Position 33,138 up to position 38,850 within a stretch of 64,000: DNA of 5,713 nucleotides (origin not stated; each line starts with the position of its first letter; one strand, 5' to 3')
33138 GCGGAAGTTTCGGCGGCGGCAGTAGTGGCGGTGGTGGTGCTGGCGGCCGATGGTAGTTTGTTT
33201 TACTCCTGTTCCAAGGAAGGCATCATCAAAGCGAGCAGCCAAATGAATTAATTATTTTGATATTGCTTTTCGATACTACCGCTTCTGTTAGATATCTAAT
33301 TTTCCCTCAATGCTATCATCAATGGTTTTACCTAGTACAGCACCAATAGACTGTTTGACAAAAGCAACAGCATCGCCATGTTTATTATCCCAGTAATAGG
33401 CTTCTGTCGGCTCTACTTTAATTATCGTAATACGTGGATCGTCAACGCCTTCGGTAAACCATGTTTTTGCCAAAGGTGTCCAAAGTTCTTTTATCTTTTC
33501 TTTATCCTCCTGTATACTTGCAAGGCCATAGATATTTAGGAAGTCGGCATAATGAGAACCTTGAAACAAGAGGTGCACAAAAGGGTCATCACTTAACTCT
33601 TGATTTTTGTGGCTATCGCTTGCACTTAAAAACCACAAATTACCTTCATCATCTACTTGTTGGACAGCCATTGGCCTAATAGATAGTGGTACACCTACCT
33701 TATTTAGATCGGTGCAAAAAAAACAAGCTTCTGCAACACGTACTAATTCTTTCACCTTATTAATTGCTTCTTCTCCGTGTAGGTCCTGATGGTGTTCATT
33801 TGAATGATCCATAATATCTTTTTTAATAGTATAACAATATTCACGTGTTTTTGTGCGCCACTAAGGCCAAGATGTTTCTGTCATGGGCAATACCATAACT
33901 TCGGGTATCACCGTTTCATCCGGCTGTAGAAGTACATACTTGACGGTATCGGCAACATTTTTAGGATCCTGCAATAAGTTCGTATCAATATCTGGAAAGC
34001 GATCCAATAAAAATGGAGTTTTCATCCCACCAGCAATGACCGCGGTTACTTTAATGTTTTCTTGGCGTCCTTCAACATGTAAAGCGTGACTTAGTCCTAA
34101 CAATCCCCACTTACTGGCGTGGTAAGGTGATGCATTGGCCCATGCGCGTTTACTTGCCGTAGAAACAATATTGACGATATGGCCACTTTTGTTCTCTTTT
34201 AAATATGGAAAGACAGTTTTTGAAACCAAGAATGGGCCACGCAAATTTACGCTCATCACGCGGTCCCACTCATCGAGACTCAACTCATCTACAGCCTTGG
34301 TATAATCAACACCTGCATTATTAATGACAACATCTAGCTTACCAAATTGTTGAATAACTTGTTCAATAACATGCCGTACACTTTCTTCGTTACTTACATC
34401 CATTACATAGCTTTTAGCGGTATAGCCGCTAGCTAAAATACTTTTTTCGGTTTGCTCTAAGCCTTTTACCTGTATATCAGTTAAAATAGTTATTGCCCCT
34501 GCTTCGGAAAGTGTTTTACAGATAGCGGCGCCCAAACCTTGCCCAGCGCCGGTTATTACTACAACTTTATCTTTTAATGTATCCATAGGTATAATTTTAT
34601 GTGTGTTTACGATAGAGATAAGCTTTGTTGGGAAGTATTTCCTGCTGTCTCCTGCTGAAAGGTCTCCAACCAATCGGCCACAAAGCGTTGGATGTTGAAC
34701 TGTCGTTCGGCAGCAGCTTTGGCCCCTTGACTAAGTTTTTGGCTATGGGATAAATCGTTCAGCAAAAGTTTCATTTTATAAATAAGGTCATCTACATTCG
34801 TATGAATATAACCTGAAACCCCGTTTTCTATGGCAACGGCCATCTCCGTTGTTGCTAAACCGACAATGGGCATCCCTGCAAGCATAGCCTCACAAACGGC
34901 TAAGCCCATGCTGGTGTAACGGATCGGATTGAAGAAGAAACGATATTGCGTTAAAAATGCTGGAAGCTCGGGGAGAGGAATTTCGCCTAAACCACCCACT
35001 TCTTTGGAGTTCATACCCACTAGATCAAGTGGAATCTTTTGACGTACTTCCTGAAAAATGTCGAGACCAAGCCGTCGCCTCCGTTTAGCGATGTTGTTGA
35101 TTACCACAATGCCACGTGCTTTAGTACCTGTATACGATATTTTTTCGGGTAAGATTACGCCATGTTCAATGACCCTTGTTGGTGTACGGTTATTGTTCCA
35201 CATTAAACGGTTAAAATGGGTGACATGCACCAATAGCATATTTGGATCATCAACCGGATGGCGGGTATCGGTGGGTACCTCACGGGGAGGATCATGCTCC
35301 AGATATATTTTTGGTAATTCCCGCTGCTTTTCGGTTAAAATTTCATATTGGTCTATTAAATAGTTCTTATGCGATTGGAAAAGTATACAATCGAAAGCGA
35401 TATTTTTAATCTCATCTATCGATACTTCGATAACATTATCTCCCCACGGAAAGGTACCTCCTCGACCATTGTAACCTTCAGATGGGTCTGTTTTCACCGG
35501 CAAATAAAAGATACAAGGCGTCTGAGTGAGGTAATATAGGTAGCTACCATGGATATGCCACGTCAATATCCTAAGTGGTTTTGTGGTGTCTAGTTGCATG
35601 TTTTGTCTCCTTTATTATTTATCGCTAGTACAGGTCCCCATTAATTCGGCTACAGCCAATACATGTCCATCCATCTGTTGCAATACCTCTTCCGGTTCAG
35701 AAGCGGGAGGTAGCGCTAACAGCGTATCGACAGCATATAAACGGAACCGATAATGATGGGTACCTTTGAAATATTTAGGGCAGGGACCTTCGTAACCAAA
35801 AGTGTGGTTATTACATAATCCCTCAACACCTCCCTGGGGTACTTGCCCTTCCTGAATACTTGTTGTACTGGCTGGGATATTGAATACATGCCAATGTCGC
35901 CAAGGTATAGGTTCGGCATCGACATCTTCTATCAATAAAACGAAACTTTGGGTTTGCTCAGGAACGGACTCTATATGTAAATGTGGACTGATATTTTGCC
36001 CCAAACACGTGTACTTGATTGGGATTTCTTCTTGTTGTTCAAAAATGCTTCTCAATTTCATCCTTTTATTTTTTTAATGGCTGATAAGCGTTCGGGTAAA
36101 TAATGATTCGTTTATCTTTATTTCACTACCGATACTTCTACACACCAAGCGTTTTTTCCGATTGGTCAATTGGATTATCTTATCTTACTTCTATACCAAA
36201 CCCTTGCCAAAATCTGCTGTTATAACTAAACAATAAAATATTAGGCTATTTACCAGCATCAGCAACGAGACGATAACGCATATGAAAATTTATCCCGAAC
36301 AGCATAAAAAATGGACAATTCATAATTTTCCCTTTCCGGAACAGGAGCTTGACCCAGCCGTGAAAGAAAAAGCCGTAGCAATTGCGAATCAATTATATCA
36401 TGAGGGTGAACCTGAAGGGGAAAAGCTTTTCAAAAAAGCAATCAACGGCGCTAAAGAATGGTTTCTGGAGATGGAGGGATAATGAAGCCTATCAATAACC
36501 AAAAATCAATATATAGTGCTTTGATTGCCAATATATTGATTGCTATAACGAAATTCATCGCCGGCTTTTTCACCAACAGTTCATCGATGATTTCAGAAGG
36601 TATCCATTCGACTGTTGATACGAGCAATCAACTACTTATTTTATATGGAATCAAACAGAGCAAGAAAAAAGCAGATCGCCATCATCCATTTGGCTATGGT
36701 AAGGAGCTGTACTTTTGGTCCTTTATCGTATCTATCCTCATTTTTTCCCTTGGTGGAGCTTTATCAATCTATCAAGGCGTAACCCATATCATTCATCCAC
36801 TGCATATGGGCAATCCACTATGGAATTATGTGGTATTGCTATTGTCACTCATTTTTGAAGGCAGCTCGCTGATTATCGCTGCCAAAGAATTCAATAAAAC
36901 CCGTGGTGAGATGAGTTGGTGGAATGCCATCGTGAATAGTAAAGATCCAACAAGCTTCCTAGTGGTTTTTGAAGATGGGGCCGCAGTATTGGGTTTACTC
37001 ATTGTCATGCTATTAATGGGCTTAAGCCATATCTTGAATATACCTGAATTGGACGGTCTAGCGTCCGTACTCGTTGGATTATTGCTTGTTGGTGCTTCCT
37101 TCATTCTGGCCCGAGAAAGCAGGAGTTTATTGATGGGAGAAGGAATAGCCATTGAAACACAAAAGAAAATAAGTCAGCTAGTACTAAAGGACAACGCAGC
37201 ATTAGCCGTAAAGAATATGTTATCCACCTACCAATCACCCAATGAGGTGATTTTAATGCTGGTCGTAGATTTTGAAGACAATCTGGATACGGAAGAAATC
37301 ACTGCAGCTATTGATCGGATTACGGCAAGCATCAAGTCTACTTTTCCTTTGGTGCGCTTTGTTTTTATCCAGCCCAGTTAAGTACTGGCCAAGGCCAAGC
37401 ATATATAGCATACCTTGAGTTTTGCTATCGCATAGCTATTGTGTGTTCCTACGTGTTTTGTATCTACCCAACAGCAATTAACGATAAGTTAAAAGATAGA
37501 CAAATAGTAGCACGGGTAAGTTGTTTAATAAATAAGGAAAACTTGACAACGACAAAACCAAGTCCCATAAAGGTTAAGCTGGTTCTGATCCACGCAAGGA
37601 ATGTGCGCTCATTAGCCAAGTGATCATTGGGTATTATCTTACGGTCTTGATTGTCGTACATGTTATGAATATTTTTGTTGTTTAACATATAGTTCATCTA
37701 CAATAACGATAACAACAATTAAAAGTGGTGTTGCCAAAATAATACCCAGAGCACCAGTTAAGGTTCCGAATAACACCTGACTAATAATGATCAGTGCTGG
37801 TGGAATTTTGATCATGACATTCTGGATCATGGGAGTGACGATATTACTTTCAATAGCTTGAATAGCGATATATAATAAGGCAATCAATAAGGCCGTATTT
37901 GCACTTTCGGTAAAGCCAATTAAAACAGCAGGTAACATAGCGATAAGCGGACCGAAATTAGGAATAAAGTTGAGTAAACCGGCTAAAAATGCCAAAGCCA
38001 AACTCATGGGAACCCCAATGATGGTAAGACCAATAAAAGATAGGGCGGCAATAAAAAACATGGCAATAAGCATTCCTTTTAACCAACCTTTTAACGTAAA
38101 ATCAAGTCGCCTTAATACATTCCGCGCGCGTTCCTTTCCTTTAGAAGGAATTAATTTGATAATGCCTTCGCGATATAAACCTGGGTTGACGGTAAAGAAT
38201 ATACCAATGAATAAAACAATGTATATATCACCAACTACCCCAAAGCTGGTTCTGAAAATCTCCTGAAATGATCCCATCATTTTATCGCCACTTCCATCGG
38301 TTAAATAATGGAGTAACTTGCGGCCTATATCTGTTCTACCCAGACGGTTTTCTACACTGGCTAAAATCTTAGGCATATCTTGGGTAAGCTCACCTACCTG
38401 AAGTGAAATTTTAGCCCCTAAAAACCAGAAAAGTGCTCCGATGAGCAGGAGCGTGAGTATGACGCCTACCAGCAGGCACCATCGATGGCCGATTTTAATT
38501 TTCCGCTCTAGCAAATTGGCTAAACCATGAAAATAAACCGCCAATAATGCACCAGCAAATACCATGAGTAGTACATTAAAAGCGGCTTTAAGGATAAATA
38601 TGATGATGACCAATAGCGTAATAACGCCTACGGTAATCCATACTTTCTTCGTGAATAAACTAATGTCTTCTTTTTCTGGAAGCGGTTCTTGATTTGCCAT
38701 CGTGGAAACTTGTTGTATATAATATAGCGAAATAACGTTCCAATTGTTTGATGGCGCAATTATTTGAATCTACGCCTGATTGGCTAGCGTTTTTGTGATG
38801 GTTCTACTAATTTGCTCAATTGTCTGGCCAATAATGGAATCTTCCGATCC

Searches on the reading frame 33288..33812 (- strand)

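Call 76: search_protein_families(library=pfam, proteins=[window:33288-33812:-], max_evalue=0.00001)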
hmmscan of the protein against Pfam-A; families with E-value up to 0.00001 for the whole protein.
window:33288-33812:- (174 aa): 2 families
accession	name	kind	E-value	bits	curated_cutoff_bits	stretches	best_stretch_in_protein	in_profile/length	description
PF16242.11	Pyrid_ox_like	-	7.5e-42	142.8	28.8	1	15-165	1-149/149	Pyridoxamine 5'-phosphate oxidase like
PF01243.27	PNPOx_N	-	2.8e-12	47.5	28.1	1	20-141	5-119/120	Pyridoxamine 5'-phosphate oxidase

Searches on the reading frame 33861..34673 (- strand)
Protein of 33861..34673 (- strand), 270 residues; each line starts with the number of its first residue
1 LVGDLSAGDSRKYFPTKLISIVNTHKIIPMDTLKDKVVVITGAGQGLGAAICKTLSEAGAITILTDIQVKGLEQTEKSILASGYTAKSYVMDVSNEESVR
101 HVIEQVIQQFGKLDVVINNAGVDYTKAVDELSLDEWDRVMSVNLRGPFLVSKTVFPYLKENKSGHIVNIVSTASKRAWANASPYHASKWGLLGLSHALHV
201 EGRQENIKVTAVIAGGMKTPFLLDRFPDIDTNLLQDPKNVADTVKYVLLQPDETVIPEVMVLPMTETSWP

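Call 76: search_protein_families(library=pfam, proteins=[window:33861-34673:-], max_evalue=0.00001)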
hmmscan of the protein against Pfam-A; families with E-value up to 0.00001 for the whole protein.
window:33861-34673:- (270 aa): 3 families
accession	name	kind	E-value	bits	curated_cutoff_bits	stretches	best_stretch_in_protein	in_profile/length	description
PF00106.31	adh_short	-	1e-55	188.7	26.6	1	36-222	1-187/195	short chain dehydrogenase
PF13561.12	adh_short_C2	-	5.7e-41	141.1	27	1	42-225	1-183/236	Enoyl-(Acyl carrier protein) reductase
PF08659.16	KR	-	1.6e-12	48.2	22.6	1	38-186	3-151/180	KR domain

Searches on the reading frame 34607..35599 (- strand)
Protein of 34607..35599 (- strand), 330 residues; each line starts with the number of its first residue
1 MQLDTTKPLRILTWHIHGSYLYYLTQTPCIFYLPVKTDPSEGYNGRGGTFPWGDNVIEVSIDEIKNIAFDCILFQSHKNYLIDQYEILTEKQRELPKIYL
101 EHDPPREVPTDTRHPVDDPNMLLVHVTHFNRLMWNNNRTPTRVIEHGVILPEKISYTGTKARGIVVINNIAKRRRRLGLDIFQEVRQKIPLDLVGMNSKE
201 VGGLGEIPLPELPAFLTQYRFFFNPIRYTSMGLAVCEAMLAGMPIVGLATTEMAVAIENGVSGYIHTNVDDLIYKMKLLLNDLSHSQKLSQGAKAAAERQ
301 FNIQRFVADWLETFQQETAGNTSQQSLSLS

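Call 76: search_protein_families(library=pfam, proteins=[window:34607-35599:-], max_evalue=0.00001)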
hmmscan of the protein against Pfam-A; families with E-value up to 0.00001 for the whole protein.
window:34607-35599:- (330 aa): 2 families
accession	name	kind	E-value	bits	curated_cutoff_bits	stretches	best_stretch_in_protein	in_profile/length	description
PF13692.12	Glyco_trans_1_4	-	4.2e-10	40.5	27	1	201-282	61-142/142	Glycosyl transferases group 1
PF00534.26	Glycos_transf_1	-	7.3e-09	35.8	26.4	1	198-294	72-170/172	Glycosyl transferases group 1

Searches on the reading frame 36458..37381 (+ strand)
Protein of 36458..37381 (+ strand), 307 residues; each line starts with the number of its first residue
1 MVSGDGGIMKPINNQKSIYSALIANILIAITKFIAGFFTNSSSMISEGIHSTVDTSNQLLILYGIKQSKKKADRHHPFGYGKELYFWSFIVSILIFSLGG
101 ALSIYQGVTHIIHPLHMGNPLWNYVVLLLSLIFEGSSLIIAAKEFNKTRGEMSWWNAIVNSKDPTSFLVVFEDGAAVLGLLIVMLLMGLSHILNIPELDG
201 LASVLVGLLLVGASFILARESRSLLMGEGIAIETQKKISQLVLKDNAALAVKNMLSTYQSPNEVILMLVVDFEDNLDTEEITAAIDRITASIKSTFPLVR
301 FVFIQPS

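Call 76: search_protein_families(library=pfam, proteins=[window:36458-37381:+], max_evalue=0.00001)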
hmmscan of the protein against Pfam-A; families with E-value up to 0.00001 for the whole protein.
window:36458-37381:+ (307 aa): 1 family
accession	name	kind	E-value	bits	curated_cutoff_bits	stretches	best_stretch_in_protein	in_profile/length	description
PF01545.26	Cation_efflux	-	1.5e-37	129.8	26.6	1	20-226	3-198/198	Cation efflux family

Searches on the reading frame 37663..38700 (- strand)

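Call 77: search_protein_families(library=pfam, proteins=[window:37663-38700:-], max_evalue=0.00001)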
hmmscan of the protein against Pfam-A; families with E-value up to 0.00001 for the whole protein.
window:37663-38700:- (345 aa): 1 family
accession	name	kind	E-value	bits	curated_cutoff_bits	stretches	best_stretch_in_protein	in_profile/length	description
PF01594.21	AI-2E_transport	-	7.3e-47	160.6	34.3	1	27-337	8-326/327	AI-2E family transporter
